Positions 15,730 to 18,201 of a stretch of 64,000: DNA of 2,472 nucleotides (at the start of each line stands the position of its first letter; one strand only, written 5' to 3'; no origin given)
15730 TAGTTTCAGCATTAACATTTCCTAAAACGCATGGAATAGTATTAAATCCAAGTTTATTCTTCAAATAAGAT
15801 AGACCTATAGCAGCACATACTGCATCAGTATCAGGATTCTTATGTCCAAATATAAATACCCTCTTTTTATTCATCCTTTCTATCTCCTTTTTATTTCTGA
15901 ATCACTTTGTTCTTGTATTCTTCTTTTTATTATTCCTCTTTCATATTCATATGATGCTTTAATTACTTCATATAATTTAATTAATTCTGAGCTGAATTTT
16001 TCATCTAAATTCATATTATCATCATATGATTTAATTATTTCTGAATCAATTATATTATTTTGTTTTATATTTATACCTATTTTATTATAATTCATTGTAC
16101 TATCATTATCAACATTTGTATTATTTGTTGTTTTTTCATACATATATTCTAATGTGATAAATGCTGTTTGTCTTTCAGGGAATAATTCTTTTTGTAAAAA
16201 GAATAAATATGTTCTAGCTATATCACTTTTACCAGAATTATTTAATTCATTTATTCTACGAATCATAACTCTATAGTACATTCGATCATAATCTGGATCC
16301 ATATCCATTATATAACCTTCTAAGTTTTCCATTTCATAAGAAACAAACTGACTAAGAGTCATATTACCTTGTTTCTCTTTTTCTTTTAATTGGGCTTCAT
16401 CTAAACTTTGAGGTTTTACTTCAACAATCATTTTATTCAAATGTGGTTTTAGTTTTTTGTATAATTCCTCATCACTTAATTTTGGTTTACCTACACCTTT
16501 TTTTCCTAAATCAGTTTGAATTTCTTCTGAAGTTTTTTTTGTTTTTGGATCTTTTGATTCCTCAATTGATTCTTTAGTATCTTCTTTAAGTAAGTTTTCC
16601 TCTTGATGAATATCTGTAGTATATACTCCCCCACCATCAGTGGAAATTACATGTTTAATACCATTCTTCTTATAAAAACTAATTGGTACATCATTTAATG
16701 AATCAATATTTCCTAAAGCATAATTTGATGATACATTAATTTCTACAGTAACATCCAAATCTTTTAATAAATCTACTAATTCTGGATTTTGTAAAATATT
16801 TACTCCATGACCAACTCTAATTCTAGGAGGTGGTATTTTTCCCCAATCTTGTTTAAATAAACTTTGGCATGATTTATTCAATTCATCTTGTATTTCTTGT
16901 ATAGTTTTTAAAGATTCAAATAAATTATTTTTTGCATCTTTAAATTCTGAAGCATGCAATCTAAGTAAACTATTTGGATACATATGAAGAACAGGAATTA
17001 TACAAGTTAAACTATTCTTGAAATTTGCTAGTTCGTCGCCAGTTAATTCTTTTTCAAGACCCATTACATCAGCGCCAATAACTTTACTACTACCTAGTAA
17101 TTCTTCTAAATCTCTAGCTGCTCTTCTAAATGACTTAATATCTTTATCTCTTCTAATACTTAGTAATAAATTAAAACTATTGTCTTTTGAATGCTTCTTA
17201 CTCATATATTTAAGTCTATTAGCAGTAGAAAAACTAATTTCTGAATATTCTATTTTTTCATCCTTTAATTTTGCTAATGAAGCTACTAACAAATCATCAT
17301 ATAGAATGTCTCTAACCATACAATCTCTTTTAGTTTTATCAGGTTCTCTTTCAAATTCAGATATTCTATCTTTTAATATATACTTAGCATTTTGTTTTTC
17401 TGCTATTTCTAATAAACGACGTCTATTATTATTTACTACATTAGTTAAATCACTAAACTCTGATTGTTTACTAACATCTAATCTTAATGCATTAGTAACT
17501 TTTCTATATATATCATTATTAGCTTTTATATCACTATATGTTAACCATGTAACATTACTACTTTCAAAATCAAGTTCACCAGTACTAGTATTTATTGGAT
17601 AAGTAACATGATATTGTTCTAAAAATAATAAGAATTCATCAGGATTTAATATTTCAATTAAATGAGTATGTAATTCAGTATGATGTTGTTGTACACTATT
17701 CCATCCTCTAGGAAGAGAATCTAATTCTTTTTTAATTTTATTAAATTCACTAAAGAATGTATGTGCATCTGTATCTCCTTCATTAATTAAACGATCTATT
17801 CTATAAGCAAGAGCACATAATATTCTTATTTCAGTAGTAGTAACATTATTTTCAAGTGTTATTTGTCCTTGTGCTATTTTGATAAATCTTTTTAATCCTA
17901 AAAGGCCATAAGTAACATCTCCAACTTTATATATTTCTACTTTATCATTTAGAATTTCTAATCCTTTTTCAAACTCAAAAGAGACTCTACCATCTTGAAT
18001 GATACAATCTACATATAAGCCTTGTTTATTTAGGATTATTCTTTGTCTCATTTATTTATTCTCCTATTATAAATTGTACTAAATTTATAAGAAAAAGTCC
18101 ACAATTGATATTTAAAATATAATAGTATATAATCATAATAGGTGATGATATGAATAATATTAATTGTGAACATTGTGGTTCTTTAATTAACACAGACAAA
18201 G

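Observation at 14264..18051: Orphan 723-aa adenosine-deaminase-fold protein with extra domains, translationally coupled to a CBS-regulated pyrophosphatase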

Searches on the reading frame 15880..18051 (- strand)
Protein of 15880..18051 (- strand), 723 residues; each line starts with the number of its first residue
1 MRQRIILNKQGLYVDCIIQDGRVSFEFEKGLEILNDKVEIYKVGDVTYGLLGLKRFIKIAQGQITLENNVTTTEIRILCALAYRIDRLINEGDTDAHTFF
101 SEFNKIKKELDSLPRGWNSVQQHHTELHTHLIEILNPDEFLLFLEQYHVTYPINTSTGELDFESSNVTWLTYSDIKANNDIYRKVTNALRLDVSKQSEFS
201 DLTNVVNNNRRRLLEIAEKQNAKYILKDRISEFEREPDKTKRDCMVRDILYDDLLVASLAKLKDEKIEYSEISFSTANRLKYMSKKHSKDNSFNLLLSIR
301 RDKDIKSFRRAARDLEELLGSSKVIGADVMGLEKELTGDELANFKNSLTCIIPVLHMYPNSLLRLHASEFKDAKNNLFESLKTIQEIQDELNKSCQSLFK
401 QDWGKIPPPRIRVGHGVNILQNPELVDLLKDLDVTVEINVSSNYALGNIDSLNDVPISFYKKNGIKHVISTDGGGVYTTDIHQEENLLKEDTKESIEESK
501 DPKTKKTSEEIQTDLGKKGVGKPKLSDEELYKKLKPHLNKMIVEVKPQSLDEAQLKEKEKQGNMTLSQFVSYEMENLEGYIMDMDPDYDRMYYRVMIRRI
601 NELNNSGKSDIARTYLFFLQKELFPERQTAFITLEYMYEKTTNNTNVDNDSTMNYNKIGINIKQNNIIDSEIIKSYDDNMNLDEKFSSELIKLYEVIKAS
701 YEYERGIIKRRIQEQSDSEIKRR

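Call 3: search_protein_families(library=pfam, proteins=[window:15880-18051:-], max_evalue=1)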
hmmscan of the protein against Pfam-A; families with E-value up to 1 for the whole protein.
window:15880-18051:- (723 aa): 4 families
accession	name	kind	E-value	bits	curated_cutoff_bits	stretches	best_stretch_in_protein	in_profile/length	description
PF00962.28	A_deaminase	-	7.6e-12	45.4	27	1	412-491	215-294/330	Adenosine deaminase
PF16539.10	FlgT_M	-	0.004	17.8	31.2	1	143-241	13-108/158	Flagellar assembly protein T, middle domain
PF06745.19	ATPase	-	0.11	12.3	26.6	1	567-646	97-175/231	KaiC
PF18363.6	PI_PP_I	-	0.49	11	28.5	0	102-137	25-60/94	Phosphoinositide phosphatase insertion domain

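Call 4: search_protein_families(library=ncbifam, proteins=[window:15880-18051:-], max_evalue=1)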
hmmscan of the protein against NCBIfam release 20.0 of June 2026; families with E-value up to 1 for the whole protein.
window:15880-18051:- (723 aa): 10 families
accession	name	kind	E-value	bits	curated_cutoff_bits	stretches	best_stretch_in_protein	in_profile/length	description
TIGR01430.1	aden_deam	equivalog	1.5e-12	47.2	216.55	1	412-494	211-293/323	adenosine deaminase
NF006848.0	PRK09358.1-3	equivalog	2.9e-11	43.2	426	1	412-490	211-289/325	adenosine deaminase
NF006846.0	PRK09358.1-1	equivalog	9.5e-10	38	459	1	412-497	218-303/333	adenosine deaminase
NF006854.0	PRK09358.3-1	equivalog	1.7e-07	30.6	530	1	412-486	222-296/344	adenosine deaminase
NF006849.0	PRK09358.1-5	equivalog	1.8e-07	30.5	494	1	412-476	225-289/350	adenosine deaminase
TIGR01431.1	adm_rel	subfamily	3.2e-05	22.9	315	1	412-478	351-417/479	adenosine deaminase-related growth factor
NF006856.0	PRK09358.3-3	equivalog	0.00066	18.9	510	1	413-489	217-293/316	adenosine deaminase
NF006847.0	PRK09358.1-2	equivalog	0.00084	18.2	412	1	424-493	252-321/364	adenosine deaminase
NF006850.0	PRK09358.1-6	equivalog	0.0096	14.8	419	1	412-478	215-281/334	adenosine deaminase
NF045776.1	TumA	equivalog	0.042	14.1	100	1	72-135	9-72/76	antitoxin TumA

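Call 5: search_protein_families(library=padloc, proteins=[window:15880-18051:-], max_evalue=1)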
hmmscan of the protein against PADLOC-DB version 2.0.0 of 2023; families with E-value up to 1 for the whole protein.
window:15880-18051:- (723 aa): 1 family
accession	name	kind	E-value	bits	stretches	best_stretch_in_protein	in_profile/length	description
PDLC01908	CARF5--CARF_ADA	-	6.5e-05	20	1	412-484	473-552/605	-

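Call 6: search_solved_structures(query=window:15880-18051:-, max_evalue=10, show_alignments=3)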
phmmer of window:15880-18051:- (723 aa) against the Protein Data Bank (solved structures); distinct sequences matched with E-value up to 10: 10.
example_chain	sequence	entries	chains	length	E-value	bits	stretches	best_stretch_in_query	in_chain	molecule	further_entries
6ii7_A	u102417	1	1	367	3.7e-08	35.5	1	412-483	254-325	Adenosine deaminase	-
2pgf_A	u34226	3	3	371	7.7e-07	31.2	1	412-486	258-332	adenosine deaminase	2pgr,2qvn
3ewd_A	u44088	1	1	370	7.8e-07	31.1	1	412-486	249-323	Adenosine deaminase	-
3ewc_A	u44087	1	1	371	7.9e-07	31.1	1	412-486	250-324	Adenosine deaminase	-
2amx_A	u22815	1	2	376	1.6e-06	30.1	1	412-484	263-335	adenosine deaminase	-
6n91_A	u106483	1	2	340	0.00011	24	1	411-484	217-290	Adenosine deaminase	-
9nte_A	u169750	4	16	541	0.00031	22.5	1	411-478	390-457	Helix pomatia AMP deaminase | AMP deaminase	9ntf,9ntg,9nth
6n9m_A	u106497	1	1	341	0.00085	21.1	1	412-486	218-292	Adenosine deaminase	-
9nti_A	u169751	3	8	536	0.041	15.6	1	411-476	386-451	Adenosine deaminase AGSA,Adenosine deaminase AGSA,Chimeric adenosine deaminase growth fact | Adenosine deaminase AGSA,Adenosine deaminase AGSA,AMP deaminase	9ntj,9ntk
6yw5_ZZ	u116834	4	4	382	1.1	10.9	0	203-331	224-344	37S ribosomal protein S24, mitochondrial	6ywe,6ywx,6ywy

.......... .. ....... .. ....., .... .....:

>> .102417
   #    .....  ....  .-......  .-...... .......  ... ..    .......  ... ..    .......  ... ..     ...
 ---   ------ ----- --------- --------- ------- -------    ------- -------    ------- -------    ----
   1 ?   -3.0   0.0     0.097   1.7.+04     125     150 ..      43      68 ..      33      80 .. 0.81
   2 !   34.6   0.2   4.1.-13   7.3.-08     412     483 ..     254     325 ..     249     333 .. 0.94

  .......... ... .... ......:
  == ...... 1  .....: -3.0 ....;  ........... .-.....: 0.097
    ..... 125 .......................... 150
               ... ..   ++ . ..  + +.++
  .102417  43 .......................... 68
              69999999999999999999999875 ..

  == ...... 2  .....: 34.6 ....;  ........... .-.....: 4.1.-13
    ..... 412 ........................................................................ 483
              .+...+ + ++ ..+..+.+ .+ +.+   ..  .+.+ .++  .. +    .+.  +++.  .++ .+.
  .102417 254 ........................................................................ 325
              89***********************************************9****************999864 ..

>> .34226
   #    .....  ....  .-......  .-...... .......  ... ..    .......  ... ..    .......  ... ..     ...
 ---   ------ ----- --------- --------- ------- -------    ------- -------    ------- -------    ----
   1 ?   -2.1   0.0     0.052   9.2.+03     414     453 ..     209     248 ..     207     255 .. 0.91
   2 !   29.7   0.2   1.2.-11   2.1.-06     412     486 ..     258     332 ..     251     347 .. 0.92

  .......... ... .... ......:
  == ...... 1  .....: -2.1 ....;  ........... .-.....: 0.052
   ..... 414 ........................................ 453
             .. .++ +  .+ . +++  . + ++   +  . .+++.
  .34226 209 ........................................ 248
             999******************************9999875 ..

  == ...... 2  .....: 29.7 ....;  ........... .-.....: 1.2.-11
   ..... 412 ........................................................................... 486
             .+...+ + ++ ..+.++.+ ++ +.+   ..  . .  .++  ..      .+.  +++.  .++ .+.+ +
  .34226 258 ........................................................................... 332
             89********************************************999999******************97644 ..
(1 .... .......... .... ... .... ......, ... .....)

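Call 7: find_homologous_proteins(query=window:15880-18051:-, max_evalue=0.001)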
Query window:15880-18051:- (723 aa): 48 proteins with E <= 0.001 among 8000 candidates.
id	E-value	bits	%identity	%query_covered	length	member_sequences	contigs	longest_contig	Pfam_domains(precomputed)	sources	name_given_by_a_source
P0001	0.0e+0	1572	98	100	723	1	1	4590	PF00962.29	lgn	-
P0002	0.0e+0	1569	98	100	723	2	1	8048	PF00962.29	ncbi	-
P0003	3.2e-204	698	48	100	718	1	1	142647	PF00962.29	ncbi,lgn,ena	-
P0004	3.9e-204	698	52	88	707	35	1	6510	PF00962.29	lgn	-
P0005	4.2e-203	695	48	100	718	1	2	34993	PF00962.29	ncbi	-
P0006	2.1e-202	692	50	98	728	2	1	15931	PF00962.29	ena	-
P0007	2.5e-192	659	50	97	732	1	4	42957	PF00962.29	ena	-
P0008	1.2e-177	611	47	88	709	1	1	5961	PF00962.29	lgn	-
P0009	1.6e-176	607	45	94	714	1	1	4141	PF00962.29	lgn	-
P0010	2.9e-176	606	47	88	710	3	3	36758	PF00962.29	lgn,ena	-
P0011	4.7e-163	562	44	93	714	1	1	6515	PF00962.29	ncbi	-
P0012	6.1e-124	433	38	89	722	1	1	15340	PF00962.29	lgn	-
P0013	5.1e-119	417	37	89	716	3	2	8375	PF00962.29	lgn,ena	-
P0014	9.5e-115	403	36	89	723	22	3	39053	PF00962.29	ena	-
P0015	1.4e-114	402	36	89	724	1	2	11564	PF00962.29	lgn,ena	-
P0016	2.4e-113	398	36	92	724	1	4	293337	PF00962.29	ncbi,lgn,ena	-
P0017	1.2e-112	396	36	88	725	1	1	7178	PF00962.29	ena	-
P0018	9.8e-108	380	35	89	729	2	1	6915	PF00962.29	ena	-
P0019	2.7e-106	375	35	89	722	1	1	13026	PF00962.29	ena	-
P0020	1.9e-104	369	34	89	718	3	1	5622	PF00962.29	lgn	-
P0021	1.1e-103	366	34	89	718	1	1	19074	PF00962.29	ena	-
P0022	1.6e-96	342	39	61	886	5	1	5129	PF00962.29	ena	-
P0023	2.6e-92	329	38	67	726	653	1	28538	PF00962.29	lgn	-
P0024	4.0e-88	315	37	67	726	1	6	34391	PF00962.29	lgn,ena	-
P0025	4.5e-88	315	38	67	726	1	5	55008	PF00962.29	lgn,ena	-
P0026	2.6e-87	312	35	82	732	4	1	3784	PF00962.29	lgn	-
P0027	8.8e-87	310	36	67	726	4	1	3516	PF00962.29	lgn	-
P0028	3.2e-83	299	37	66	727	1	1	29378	PF00962.29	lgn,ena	-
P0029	1.9e-77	279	34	60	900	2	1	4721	PF00962.29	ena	-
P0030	3.4e-67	246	34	55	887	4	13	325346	PF00962.29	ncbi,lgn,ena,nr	ncbi:MAG: hypothetical protein IKQ35_04660 [Bacilli bacterium]|nr:hypothetical protein [Bacilli bact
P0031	1.7e-55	207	35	68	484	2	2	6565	PF00962.29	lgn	-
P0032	4.8e-54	202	34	66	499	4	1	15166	PF00962.29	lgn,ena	-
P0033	4.4e-49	186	33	67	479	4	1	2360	PF00962.29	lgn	-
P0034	8.2e-49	185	31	71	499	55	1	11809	PF00962.29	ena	-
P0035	7.4e-48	182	34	67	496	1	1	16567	PF00962.29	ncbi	-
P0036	2.1e-47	180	31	73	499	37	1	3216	PF00962.29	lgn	-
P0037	3.8e-47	179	33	65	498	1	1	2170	PF00962.29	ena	-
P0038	1.3e-46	178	32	67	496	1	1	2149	PF00962.29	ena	-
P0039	3.6e-46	176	30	73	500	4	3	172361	PF00962.29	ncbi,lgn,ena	-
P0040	3.4e-43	166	32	68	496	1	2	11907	PF00962.29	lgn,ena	-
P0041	9.2e-31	125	30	50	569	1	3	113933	PF00962.29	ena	-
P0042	2.0e-19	88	36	22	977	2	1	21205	PF00962.29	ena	-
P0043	1.5e-13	68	34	23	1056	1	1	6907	PF00962.29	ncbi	-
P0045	7.5e-12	63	32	25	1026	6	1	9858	PF00962.29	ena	-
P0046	1.3e-11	62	38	11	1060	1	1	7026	PF00962.29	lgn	-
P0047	2.7e-10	58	41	11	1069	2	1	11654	PF00962.29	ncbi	-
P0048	4.1e-5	40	32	20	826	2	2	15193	PF00962.29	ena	-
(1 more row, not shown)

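Call 9: find_encoding_contigs(protein=P0003, flank=8000, max_places=3)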
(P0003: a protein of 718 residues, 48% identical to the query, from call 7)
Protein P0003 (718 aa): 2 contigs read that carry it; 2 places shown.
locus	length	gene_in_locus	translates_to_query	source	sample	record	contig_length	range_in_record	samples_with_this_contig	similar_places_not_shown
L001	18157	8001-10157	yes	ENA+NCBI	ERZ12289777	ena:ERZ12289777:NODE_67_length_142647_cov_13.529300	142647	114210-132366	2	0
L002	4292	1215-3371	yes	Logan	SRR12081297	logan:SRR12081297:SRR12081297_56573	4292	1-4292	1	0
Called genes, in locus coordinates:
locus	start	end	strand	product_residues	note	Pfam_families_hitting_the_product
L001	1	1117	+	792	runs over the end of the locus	PF00005:ABC_tran, PF00006:ATP-synt_ab (faint), PF02463:SMC_N (faint), PF00004:AAA (faint), PF05729:NACHT (faint), PF12848:ABC_tran_Xtn, PF00005:ABC_tran, PF01636:APH (weak), +2 more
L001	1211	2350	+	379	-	-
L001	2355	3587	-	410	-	PF00375:SDF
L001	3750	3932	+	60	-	-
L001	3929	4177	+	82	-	-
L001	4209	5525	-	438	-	PF16403:Bact_surface_Ig-like (weak), PF01183:Glyco_hydro_25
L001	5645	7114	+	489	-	PF08903:DUF1846, PF20921:DUF1846_C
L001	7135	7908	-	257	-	-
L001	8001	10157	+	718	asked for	PF00962:A_deaminase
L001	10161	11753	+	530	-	PF01368:DHH, PF00571:CBS (weak), PF02833:DHHA2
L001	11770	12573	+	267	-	PF16403:Bact_surface_Ig-like (weak)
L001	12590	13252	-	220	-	PF00625:Guanylate_kin, PF13671:AAA_33 (faint)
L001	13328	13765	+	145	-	-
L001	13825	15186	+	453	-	PF21946:LppM (weak)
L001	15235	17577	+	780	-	PF12705:PDDEXK_1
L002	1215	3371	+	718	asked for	PF00962:A_deaminase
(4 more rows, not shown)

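Call 10: find_encoding_contigs(protein=P0016, flank=8000, max_places=3)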
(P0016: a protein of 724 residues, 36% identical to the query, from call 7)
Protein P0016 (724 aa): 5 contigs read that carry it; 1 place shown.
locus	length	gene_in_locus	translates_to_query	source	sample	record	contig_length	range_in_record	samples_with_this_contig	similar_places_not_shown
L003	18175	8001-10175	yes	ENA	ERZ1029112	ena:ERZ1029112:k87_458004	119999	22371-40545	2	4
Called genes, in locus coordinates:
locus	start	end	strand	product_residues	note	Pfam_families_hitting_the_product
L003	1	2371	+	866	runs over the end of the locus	PF13519:VWA_2 (weak), PF03382:DUF285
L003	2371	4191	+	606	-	PF18998:Flg_new_2 (faint)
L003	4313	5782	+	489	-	PF08903:DUF1846, PF20921:DUF1846_C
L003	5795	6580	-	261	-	-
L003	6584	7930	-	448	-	PF21799:MurD-like_N (weak), PF08245:Mur_ligase_M, PF02875:Mur_ligase_C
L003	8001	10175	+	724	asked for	PF00962:A_deaminase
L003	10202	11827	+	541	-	PF01368:DHH, PF00571:CBS (weak), PF07085:DRTGG, PF01368:DHH, PF02833:DHHA2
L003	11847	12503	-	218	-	PF00625:Guanylate_kin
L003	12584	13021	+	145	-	-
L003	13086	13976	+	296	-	-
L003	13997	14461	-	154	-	PF04073:tRNA_edit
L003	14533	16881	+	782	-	PF12705:PDDEXK_1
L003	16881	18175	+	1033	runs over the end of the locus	PF00270:DEAD (weak), PF00580:UvrD-helicase, PF01443:Viral_helicase1 (faint), PF13245:AAA_19, PF13361:UvrD_C, PF13538:UvrD_C_2 (faint)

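Call 13: find_encoding_contigs(protein=P0030, flank=8000, max_places=2)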
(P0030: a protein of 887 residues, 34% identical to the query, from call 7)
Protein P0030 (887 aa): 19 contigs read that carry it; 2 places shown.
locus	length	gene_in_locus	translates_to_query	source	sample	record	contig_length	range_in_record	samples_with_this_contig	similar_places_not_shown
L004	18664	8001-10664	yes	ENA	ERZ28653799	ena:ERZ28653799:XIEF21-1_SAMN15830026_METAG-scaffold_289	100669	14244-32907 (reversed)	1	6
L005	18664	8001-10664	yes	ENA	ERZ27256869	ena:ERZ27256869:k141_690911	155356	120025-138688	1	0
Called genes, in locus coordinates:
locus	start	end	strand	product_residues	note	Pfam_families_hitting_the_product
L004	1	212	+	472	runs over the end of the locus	PF00482:T2SSF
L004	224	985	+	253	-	PF06750:A24_N_bact, PF01478:Peptidase_A24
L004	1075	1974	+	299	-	PF01695:IstB_IS21, PF00004:AAA (weak)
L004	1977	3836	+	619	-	PF00773:RNB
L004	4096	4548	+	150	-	-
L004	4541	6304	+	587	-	PF07973:tRNA_SAD, PF00587:tRNA-synt_2b, PF03129:HGTP_anticodon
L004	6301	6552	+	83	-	-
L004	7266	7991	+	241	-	-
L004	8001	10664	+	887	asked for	PF00962:A_deaminase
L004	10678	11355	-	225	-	PF17182:OSK (weak), PF00657:Lipase_GDSL, PF13472:Lipase_GDSL_2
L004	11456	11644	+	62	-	-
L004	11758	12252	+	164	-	PF02381:MraZ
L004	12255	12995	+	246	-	PF01795:Methyltransf_5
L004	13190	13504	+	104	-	-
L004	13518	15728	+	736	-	PF03717:PBP_dimer, PF00905:Transpeptidase, PF03793:PASTA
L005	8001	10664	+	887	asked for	PF00962:A_deaminase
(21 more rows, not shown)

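Call 14: find_encoding_contigs(protein=P0039, flank=8000, max_places=2)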
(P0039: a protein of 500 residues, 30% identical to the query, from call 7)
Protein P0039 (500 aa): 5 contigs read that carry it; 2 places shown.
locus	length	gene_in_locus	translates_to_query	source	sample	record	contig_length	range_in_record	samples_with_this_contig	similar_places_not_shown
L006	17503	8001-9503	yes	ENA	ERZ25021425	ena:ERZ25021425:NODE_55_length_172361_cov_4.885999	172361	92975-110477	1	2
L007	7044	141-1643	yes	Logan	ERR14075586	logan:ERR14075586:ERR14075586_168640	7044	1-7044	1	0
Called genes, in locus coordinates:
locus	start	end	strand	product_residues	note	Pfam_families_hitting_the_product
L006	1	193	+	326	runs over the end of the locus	PF00005:ABC_tran, PF12846:AAA_10 (faint), PF13304:AAA_21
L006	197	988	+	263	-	PF06182:ABC2_membrane_6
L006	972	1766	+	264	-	PF06182:ABC2_membrane_6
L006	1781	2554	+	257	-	PF24389:ORC-CDC6-like (weak)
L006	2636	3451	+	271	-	PF02498:Bro-N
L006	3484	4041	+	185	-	PF03167:UDG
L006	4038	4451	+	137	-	PF00293:NUDIX, PF14815:NUDIX_4 (weak)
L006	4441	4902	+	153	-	PF00583:Acetyltransf_1 (weak)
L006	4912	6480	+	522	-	PF00331:Glyco_hydro_10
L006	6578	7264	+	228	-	PF09359:VTC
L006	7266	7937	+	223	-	PF16316:DUF4956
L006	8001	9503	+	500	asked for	PF00962:A_deaminase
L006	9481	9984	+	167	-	-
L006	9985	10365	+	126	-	-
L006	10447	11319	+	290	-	PF01545:Cation_efflux, PF16916:ZT_dimer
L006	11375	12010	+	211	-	PF03167:UDG (weak)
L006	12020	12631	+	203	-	-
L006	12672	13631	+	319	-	PF05621:TniB (faint), PF13191:AAA_16 (faint), PF00004:AAA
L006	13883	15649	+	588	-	PF13522:GATase_6, PF13537:GATase_7, PF01380:SIS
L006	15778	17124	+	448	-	PF01381:HTH_3, PF07022:Phage_CI_repr (weak), PF12844:HTH_19, PF13443:HTH_26, PF13560:HTH_31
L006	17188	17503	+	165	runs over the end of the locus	-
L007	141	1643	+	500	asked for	PF00962:A_deaminase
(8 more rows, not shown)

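Call 15: find_encoding_contigs(protein=P0025, flank=7000, max_places=2)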
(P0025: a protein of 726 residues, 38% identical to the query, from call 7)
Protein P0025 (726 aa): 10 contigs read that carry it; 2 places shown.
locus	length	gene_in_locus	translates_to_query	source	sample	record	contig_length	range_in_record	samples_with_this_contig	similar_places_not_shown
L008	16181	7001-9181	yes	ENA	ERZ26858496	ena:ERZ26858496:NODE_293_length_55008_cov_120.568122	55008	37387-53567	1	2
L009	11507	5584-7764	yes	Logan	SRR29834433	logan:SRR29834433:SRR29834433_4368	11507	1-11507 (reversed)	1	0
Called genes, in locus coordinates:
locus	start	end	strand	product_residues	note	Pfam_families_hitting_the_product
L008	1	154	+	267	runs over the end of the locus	PF06182:ABC2_membrane_6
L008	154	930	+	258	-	PF06182:ABC2_membrane_6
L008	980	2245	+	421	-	PF08238:Sel1 (faint), PF00515:TPR_1 (weak)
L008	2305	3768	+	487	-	PF08903:DUF1846, PF20921:DUF1846_C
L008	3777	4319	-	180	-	PF11611:DUF4352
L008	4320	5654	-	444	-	PF21799:MurD-like_N, PF08245:Mur_ligase_M, PF02875:Mur_ligase_C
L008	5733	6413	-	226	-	PF06541:ABC_trans_CmpB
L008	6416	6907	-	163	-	PF01966:HD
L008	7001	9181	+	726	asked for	PF00962:A_deaminase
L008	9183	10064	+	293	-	PF04015:DUF362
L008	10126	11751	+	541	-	PF01368:DHH, PF00571:CBS (weak), PF07085:DRTGG, PF02833:DHHA2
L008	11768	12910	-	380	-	PF01183:Glyco_hydro_25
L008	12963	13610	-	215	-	PF00625:Guanylate_kin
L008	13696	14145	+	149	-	-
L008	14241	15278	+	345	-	-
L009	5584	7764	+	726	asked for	PF00962:A_deaminase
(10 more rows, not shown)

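Call 16: find_encoding_contigs(protein=P0041, flank=7000, max_places=2)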
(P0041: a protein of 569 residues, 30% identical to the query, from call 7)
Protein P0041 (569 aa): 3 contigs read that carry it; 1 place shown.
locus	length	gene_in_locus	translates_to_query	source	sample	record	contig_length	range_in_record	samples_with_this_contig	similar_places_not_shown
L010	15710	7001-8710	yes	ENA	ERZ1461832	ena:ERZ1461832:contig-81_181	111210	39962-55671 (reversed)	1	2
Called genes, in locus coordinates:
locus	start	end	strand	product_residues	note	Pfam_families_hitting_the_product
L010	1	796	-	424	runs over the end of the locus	PF05496:RuvB_N (faint), PF05673:DUF815, PF20720:nSTAND3 (weak), PF00004:AAA, PF07728:AAA_5 (faint), PF01434:Peptidase_M41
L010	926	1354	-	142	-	PF00293:NUDIX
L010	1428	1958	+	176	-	-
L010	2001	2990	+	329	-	-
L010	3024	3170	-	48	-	-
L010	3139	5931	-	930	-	-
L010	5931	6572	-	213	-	PF01168:Ala_racemase_N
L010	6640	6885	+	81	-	-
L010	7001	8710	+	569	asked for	PF00962:A_deaminase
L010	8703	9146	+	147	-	-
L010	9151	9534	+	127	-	-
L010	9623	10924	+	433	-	PF19789:DUF6273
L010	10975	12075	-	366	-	PF04371:PAD_porph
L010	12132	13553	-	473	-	PF00324:AA_permease, PF13520:AA_permease_2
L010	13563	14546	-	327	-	PF02729:OTCace_N, PF00185:OTCace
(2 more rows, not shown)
